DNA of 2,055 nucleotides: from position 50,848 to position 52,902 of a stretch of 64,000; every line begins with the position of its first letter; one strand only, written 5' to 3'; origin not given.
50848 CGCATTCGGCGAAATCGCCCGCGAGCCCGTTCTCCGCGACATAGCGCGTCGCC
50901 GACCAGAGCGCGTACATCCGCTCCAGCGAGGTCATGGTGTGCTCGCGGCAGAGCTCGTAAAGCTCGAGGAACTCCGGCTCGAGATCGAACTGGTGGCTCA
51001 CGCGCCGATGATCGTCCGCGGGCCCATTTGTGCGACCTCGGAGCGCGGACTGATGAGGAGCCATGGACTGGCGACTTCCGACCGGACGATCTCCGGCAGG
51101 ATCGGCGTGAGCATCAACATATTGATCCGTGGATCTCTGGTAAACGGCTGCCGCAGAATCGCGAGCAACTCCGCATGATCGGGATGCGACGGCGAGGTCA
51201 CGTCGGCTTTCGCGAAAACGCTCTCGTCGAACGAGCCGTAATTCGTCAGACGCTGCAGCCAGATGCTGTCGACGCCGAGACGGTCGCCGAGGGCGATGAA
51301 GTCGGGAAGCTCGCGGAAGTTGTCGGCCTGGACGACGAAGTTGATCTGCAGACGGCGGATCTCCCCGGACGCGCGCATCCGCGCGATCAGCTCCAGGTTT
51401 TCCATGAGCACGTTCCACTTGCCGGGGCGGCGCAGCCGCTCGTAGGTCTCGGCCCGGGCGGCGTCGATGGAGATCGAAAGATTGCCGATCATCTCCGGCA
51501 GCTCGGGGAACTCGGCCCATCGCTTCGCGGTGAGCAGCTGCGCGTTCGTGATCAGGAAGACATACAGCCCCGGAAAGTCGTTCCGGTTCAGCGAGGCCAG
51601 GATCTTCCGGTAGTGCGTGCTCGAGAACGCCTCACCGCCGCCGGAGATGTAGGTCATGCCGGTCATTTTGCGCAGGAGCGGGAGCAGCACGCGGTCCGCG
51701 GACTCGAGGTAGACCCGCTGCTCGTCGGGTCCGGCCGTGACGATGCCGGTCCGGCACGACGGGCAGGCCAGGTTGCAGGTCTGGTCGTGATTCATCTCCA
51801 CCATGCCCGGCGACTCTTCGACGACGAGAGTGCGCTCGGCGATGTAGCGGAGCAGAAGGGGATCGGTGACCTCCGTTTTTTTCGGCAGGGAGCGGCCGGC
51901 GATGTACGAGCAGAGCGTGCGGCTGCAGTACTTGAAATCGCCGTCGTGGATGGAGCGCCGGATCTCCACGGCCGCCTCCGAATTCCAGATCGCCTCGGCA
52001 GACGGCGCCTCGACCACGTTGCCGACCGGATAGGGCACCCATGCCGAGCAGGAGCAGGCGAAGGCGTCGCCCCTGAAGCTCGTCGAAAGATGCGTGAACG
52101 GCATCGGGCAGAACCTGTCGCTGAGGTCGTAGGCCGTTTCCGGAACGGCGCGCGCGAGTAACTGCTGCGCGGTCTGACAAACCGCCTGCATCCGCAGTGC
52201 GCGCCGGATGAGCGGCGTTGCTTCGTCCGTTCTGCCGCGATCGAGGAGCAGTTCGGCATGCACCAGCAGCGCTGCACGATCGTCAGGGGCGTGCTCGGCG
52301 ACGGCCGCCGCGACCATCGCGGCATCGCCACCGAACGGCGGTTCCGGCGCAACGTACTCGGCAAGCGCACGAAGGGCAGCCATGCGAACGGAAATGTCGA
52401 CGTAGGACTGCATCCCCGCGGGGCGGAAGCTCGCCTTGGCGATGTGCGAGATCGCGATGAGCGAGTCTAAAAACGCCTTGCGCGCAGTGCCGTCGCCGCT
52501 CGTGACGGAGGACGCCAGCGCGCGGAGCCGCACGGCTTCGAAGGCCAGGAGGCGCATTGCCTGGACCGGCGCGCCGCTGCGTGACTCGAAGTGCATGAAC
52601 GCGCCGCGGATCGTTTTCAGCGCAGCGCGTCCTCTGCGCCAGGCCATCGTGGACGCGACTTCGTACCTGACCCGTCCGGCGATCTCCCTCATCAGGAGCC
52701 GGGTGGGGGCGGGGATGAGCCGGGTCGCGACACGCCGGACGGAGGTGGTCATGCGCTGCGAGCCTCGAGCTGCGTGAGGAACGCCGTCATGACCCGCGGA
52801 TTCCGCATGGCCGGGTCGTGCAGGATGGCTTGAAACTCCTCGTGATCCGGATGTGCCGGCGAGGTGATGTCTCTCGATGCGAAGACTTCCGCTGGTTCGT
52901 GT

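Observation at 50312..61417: ABC-transporter-dependent glycan locus with four methyltransferase modules and two paralogous radical-SAM enzymes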

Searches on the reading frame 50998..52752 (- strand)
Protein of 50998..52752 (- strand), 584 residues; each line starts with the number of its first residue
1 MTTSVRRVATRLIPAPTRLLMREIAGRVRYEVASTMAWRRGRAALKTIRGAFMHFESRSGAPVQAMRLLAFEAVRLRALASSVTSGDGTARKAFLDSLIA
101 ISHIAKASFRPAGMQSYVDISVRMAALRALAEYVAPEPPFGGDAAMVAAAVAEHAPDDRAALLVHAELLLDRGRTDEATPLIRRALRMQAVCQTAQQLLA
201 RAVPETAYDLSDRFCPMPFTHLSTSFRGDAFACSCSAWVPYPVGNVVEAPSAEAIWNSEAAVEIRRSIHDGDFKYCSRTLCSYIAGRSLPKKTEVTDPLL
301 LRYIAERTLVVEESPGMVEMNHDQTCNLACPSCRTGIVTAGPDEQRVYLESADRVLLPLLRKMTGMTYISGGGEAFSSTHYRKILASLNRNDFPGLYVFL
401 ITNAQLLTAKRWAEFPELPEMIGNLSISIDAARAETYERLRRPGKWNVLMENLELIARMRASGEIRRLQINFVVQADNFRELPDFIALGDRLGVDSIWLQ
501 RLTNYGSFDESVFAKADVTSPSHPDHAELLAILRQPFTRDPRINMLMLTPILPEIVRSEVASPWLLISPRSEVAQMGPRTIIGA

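Call 5: search_protein_families(library=pfam, proteins=[window:50998-52752:-], max_evalue=0.01)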
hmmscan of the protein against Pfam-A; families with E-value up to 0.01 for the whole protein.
window:50998-52752:- (584 aa): 4 families
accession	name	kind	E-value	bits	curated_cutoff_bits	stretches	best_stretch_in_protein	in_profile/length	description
PF04055.27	Radical_SAM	-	1.5e-08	35.5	29.5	1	321-458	2-138/166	Radical SAM superfamily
PF13186.11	SPASM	-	1.7e-06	28.6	21.5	1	215-277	1-64/67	Iron-sulfur cluster-binding domain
PF14559.12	TPR_19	-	0.0077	17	25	0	143-201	9-67/68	Tetratricopeptide repeat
PF13432.12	TPR_16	-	0.009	16.9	32.7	0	145-188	18-60/65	Tetratricopeptide repeat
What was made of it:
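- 50998..52752 (-): rSAM2 (584 aa): TPR-like helical N-domain (residues 1-205); twitch/SPASM-like Cys domain (51883-52113; C215, C233, C235, C276, C281, plus C192); CX3CX2C (51754-51777; C326, C330, C333); partial TIM barrel. Pfam SPASM 28.6 bits at residues 215-277 and Radical_SAM 35.5 bits at residues 321-458 (call 5).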

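Call 6: search_protein_families(library=ncbifam, proteins=[window:50998-52752:-], max_evalue=0.01)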
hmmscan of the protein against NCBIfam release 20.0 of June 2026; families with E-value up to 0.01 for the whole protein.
window:50998-52752:- (584 aa): 17 families
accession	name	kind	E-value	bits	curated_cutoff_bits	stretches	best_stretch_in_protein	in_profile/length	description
NF033640.1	N_Twi_rSAM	subfamily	6.9e-23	81.4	170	1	211-499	1-307/398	twitch domain-containing radical SAM protein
TIGR04317.1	W_rSAM_matur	equivalog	1.7e-13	50.4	380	1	323-503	11-185/349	tungsten cofactor oxidoreductase radical SAM maturase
NF045574.1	sacti_mat_StsB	exception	1.2e-12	47.4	625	1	324-506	104-273/466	StsB family radical SAM/SPASM domain sactipeptide maturase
TIGR04311.1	rSAM_Geo_metal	subfamily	1.5e-11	44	400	1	322-507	9-192/423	radical SAM/SPASM family putative metalloenzyme maturase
TIGR04053.2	TIGR04053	equivalog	7.6e-10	38.6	395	1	311-495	3-179/366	TIGR04053 family radical SAM/SPASM domain-containing protein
TIGR04545.1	rSAM_ahbD_hemeb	equivalog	2e-09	37.4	500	1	322-497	6-170/339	heme b synthase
TIGR03962.1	mycofact_rSAM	equivalog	1.7e-08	34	265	1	324-506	20-189/339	mycofactocin radical SAM maturase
NF038283.1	viperin_w_prok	equivalog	2e-08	33.8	180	1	324-481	10-169/281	viperin family antiviral radical SAM protein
TIGR02109.1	PQQ_syn_pqqE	equivalog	1.3e-07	30.9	381.35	1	324-506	15-186/358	pyrroloquinoline quinone biosynthesis protein PqqE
NF049973.1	radical_Rv1681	equivalog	5.3e-06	25.6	380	1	323-495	79-240/326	Rv1681 family radical SAM protein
TIGR04250.1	SCM_rSAM_ScmE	equivalog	9.2e-06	24.8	400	1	315-465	2-146/358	SynChlorMet cassette radical SAM/SPASM protein ScmE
NF050035.1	rSAM_WgK_link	exception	1.2e-05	24.4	650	1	313-495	6-177/367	radical SAM/SPASM peptide maturase WgkB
TIGR04051.1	rSAM_NirJ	equivalog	5e-05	22.4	515.45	1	321-506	7-180/354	heme d1 biosynthesis radical SAM protein NirJ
TIGR04038.1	tatD_link_rSAM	subfamily_domain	0.00071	19.4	129.7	1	370-451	65-145/192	TatD family nuclease-associated radical SAM protein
TIGR04321.1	spiroSPASM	subfamily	0.0015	17.3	250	1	294-505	209-420/510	spiro-SPASM protein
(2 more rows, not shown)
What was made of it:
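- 50998..52752 (-): NF033640 81.4 bits, cutoff 170 (call 6).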

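Call 10: find_homologous_proteins(query=window:50998-52752:-, max_evalue=0.00001)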
Query window:50998-52752:- (584 aa): 368 proteins with E <= 0.00001 among 8000 candidates; the best 120 are listed.
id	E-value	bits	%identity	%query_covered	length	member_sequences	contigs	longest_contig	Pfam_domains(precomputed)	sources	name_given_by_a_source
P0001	0.0e+0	1302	100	100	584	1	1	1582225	PF13186.12,PF04055.28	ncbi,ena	-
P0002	0.0e+0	1117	85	100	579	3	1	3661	PF13186.12,PF04055.28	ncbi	-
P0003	0.0e+0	1061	79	100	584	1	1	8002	PF13186.12,PF04055.28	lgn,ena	-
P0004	0.0e+0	1025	77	100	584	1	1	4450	PF13186.12,PF04055.28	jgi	jgi:pyruvate-formate lyase-activating enzyme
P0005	0.0e+0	1021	79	97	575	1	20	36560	PF13186.12,PF04055.28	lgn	-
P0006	5.8e-290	981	76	97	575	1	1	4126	PF13186.12,PF04055.28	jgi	-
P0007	5.9e-289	977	73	100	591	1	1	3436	PF13186.12,PF04055.28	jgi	jgi:pyruvate-formate lyase-activating enzyme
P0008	9.2e-289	977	77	97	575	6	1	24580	PF13186.12,PF04055.28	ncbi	ncbi:MAG: radical SAM protein [Thermoanaerobaculia bacterium]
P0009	2.4e-283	959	74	99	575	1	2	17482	PF13186.12,PF04055.28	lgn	-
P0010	7.7e-283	957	75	97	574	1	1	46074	PF13186.12,PF04055.28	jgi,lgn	jgi:hypothetical protein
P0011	8.4e-281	950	74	97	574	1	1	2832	PF13186.12,PF04055.28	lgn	-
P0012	1.1e-277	940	72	99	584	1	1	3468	PF04055.28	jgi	jgi:hypothetical protein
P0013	2.1e-264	896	71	98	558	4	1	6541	PF13186.12,PF04055.28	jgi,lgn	jgi:hypothetical protein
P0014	3.7e-264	896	72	96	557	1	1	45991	PF13186.12,PF04055.28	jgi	jgi:hypothetical protein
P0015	4.2e-264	895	71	95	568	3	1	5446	PF13186.12,PF04055.28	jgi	jgi:hypothetical protein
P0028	3.3e-239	813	64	98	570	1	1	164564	PF13186.12,PF04055.28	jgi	jgi:pyruvate-formate lyase-activating enzyme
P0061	1.8e-202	692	57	92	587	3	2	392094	PF13186.12,PF04055.28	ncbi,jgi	ncbi:MAG TPA: radical SAM protein [Pyrinomonadaceae bacterium]|jgi:tetratricopeptide (TPR) repeat pr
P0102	1.2e-187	643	61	78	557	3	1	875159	PF13186.12,PF04055.28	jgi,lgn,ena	-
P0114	5.5e-183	628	54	91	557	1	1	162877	PF04055.28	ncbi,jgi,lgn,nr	ncbi:MAG: hypothetical protein QOC81_1096 [Thermoanaerobaculia bacterium]|jgi:wyosine [tRNA(Phe)-imi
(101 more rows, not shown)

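Call 11: find_encoding_contigs(protein=P0061, flank=10000, max_places=2)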
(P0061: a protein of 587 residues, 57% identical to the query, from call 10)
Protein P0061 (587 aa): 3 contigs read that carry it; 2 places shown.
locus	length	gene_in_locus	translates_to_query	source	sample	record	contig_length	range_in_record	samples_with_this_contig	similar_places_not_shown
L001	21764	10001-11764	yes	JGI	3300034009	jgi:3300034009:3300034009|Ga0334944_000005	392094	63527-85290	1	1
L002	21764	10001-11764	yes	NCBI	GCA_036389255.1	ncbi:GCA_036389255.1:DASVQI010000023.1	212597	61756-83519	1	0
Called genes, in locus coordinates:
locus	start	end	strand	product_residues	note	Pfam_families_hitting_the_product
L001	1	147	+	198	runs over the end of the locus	PF13532:2OG-FeII_Oxy_2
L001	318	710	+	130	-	PF01641:SelR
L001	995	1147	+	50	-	-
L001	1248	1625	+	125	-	PF07238:PilZ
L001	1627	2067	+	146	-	PF02472:ExbD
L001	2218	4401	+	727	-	PF04879:Molybdop_Fe4S4, PF00384:Molybdopterin, PF01568:Molydop_binding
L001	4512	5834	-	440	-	PF00144:Beta-lactamase, PF11954:DUF3471 (faint)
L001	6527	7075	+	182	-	PF00561:Abhydrolase_1 (faint), PF12146:Hydrolase_4 (faint), PF12697:Abhydrolase_6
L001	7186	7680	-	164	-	-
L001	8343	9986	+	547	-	PF04055:Radical_SAM (weak)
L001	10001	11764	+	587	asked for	PF13186:SPASM (faint), PF04055:Radical_SAM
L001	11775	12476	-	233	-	PF05711:TylF, PF13578:Methyltransf_24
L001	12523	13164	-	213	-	PF04989:RMNT_CmcI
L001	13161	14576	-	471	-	PF13489:Methyltransf_23, PF08241:Methyltransf_11, PF08242:Methyltransf_12 (faint), PF13649:Methyltransf_25 (weak), PF13847:Methyltransf_31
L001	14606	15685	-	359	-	PF13439:Glyco_transf_4, PF13579:Glyco_trans_4_4, PF00534:Glycos_transf_1, PF13692:Glyco_trans_1_4, PF13524:Glyco_trans_1_2 (weak)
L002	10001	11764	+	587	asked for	PF13186:SPASM (faint), PF04055:Radical_SAM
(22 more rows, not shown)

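Call 12: find_encoding_contigs(protein=P0114, flank=10000, max_places=2)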
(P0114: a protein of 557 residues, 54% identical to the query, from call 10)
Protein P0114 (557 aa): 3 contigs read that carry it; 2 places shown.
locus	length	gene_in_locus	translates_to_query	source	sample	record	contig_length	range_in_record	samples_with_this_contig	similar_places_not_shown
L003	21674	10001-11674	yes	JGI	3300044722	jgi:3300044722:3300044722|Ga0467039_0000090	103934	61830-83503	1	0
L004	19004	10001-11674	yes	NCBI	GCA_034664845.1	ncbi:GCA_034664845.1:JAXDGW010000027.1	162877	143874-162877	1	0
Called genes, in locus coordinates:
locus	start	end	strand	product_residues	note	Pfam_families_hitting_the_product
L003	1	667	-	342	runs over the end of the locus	PF00106:adh_short (weak), PF01073:3Beta_HSD, PF01370:Epimerase, PF02719:Polysacc_synt_2, PF04321:RmlD_sub_bind, PF07993:NAD_binding_4, PF16363:GDP_Man_Dehyd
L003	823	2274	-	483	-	PF05148:Methyltransf_8 (weak), PF13489:Methyltransf_23, PF08241:Methyltransf_11, PF13649:Methyltransf_25 (weak), PF08242:Methyltransf_12 (faint), PF13847:Methyltransf_31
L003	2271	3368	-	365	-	PF13439:Glyco_transf_4, PF13579:Glyco_trans_4_4, PF00534:Glycos_transf_1, PF13692:Glyco_trans_1_4, PF13524:Glyco_trans_1_2 (faint)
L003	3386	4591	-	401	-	PF00005:ABC_tran, PF13304:AAA_21 (faint), PF14524:Wzt_C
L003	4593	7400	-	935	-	PF13578:Methyltransf_24, PF13439:Glyco_transf_4 (weak), PF13579:Glyco_trans_4_4, PF20706:GT4-conflict, PF00534:Glycos_transf_1, PF13692:Glyco_trans_1_4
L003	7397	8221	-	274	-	PF01061:ABC2_membrane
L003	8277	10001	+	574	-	PF04055:Radical_SAM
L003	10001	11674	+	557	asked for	PF04055:Radical_SAM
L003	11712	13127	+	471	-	PF01554:MatE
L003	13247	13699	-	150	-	PF01797:Y1_Tnp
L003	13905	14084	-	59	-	-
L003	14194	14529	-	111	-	PF03626:COX4_pro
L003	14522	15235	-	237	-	PF00510:COX3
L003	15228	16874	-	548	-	PF00115:COX1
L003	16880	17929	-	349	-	PF00116:COX2, PF00034:Cytochrom_C (weak), PF13442:Cytochrome_CBB3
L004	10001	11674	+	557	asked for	PF04055:Radical_SAM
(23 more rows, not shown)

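Call 14: search_solved_structures(query=window:50998-52752:-, max_evalue=1, show_alignments=2)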
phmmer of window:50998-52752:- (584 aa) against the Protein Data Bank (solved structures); distinct sequences matched with E-value up to 1: 5.
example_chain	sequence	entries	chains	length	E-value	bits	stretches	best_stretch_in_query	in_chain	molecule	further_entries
9xj8_E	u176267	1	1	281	0.016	17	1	148-207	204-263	Isoform 2 of Peptidyl-prolyl cis-trans isomerase FKBP8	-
5mgx_E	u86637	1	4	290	0.017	16.9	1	148-207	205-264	Peptidyl-prolyl cis-trans isomerase FKBP8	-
3sb1_A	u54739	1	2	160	0.2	13.4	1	369-437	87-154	hydrogenase expression protein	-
6c8v_A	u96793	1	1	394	0.59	11.9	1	319-506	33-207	Coenzyme PQQ synthesis protein E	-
8a22_Aw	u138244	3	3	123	0.78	11.5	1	361-465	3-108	uL29m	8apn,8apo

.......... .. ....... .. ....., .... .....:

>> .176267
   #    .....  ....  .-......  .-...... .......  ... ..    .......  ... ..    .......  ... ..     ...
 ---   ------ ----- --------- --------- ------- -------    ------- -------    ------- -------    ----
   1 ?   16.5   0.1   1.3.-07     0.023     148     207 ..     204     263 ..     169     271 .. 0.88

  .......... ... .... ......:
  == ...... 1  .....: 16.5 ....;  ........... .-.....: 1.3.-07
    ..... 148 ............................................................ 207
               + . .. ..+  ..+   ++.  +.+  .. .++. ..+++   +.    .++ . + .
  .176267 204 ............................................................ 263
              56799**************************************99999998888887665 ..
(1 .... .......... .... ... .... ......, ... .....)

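Call 22: find_encoding_contigs(protein=P0001, flank=1000, max_places=2)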
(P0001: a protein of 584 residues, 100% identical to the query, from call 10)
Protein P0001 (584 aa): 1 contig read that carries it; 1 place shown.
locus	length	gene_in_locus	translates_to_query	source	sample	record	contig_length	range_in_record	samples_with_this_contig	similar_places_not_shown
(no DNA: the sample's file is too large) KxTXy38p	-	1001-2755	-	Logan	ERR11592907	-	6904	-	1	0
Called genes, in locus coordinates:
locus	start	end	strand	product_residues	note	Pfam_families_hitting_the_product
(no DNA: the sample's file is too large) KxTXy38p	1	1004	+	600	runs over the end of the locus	PF04055:Radical_SAM (weak)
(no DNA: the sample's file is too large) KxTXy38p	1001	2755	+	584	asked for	PF13186:SPASM (weak), PF04055:Radical_SAM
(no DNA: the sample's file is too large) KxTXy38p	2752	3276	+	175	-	?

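Call 26: find_related_loci(query=A1, collection=genome_contigs, flank=10000)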
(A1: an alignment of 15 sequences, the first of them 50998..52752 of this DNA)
Query A1 (584 aa) in genome_contigs; peptide patterns used: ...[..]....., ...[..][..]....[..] (x = any residue, [..] = any of these).
103 stretches matched a pattern; 92 encode a relative of the query (tblastn E <= 1e-3); the best 80 are kept; 76 distinct loci.
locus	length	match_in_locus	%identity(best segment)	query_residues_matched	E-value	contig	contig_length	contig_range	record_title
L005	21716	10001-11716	75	1-573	0e+0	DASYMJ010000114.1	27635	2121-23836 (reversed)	MAG TPA_asm: Thermoanaerobaculia bacterium isolate SMAG_U4372 k141_1781313, whole genome shotgun sequence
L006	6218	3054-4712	71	15-567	0e+0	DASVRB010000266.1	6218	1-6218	MAG TPA_asm: Thermoanaerobaculia bacterium isolate SMAG_U3224 k141_320117, whole genome shotgun sequence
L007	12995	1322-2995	71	1-574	0e+0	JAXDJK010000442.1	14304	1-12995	MAG: Acidobacteriota bacterium isolate BP_57 scaffold_1996582, whole genome shotgun sequence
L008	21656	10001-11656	59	42-576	0e+0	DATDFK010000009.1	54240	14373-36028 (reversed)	MAG TPA_asm: Pyrinomonadaceae bacterium isolate SMAG_U224 k141_854019, whole genome shotgun sequence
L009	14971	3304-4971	58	37-576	0e+0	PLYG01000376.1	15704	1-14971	MAG: Betaproteobacteria bacterium isolate palsa_1005 73.20120700_P3D.296_contig_468390, whole genome shotgun sequence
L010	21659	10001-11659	58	40-576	0e+0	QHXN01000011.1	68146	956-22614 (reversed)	MAG: Acidobacteria bacterium isolate gp4 AA19 14_0903_12_40cm_200_scaffold_14_curated, whole genome shotgun sequence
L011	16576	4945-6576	59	37-563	0e+0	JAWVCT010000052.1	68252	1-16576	MAG: Blastocatellia bacterium isolate BP_39 scaffold_1793509, whole genome shotgun sequence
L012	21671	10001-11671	57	36-576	0e+0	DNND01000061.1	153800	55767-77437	MAG TPA_asm: Blastocatellia bacterium isolate UBA11741 contig_907, whole genome shotgun sequence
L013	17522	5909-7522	58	55-576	0e+0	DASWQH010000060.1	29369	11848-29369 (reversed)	MAG TPA_asm: Pyrinomonadaceae bacterium isolate SMAG_U3489 k141_2327534, whole genome shotgun sequence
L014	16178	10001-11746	54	18-576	0e+0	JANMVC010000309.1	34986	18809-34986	MAG: Pyrinomonadaceae bacterium isolate SOY_1_B_metabat.116 SOY_1_B_k141_1154597, whole genome shotgun sequence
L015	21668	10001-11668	57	37-576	0e+0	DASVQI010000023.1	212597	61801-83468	MAG TPA_asm: Pyrinomonadaceae bacterium isolate SMAG_U3204 k141_419415, whole genome shotgun sequence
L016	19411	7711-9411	58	29-576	0e+0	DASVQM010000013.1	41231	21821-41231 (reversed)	MAG TPA_asm: Pyrinomonadaceae bacterium isolate SMAG_U3208 k141_758763, whole genome shotgun sequence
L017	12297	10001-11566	58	51-565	0e+0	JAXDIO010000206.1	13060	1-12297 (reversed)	MAG: Thermoanaerobaculia bacterium isolate BP_55 scaffold_2941254, whole genome shotgun sequence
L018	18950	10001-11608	54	41-569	0e+0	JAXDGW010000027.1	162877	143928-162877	MAG: Thermoanaerobaculia bacterium isolate BP_51 scaffold_4090762, whole genome shotgun sequence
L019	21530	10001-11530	56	73-575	0e+0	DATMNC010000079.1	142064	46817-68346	MAG TPA_asm: Thermoanaerobaculia bacterium isolate SMAG_U12840 k141_4089038, whole genome shotgun sequence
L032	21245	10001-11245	43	152-555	6e-101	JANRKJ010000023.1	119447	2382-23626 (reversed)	MAG: Terrimicrobiaceae bacterium isolate bins.495 k141_681286, whole genome shotgun sequence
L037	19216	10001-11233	36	151-558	7e-75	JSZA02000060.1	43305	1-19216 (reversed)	Candidatus Thiomargarita nelsonii isolate Hydrate Ridge NODE_221_length_43308_cov_215.021_ID_441, whole genome shotgun s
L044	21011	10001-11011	38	196-536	9e-70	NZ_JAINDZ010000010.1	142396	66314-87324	Methylosinus sp. Sm6 NODE_10_length_142396_cov_63.338079, whole genome shotgun sequence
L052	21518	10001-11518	32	28-537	9e-68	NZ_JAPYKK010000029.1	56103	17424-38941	Sphingomonas echinoides strain RIT-Gs-1 29, whole genome shotgun sequence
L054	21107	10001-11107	36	173-533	2e-67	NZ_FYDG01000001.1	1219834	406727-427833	Rhodoblastus acidophilus strain DSM 137, whole genome shotgun sequence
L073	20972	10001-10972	39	209-534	2e-64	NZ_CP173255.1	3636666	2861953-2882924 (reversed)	Sphingomonas sp. MMS24-J45 chromosome, complete genome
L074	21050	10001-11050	38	208-563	6e-75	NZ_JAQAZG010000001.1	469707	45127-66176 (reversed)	Oleispirillum naphthae strain Y-M2 scaffold1, whole genome shotgun sequence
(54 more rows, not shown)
